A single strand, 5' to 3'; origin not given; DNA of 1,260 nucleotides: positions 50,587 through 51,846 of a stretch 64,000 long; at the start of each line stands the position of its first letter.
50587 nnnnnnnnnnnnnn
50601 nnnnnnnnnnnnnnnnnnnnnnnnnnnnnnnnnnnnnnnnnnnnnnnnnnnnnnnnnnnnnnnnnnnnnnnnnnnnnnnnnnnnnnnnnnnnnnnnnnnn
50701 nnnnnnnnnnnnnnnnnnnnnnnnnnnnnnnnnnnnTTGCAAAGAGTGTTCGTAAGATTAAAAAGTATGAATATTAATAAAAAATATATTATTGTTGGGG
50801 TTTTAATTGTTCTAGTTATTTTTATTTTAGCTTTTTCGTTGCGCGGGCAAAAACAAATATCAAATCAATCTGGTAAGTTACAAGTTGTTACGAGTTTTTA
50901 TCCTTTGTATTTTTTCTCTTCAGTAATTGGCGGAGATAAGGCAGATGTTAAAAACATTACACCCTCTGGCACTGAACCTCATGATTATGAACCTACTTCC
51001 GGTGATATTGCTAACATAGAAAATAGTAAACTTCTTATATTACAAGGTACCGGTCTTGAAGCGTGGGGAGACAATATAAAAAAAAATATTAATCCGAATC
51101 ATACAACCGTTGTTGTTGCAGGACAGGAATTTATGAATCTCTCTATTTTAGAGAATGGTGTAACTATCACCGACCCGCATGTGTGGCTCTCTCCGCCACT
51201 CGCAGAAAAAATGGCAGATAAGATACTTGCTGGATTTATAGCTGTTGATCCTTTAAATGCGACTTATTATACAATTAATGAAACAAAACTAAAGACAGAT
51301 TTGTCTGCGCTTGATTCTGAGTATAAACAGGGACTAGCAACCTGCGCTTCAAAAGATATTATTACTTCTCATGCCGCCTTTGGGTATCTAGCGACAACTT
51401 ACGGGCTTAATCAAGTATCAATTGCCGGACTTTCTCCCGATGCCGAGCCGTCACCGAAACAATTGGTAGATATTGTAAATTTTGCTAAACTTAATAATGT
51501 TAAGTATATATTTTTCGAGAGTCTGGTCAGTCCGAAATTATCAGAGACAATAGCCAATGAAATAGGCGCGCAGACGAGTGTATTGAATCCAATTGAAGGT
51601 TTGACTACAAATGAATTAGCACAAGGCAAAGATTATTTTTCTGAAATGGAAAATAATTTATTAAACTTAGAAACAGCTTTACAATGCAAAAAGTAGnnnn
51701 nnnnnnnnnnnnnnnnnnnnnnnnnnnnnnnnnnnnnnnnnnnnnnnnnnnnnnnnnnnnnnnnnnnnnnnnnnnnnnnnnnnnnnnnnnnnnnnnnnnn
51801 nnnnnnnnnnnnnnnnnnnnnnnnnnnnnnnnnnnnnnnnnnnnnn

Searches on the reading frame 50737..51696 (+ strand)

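Call 28: search_protein_families(library=pfam, proteins=[window:50737-51696:+], max_evalue=0.001)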
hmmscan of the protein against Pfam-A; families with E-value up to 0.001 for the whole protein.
window:50737-51696:+ (319 aa): 1 family
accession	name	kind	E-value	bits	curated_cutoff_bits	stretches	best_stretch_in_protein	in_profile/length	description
PF01297.22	ZnuA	-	1.7e-76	257.6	29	1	50-314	1-263/263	Zinc-uptake complex component A periplasmic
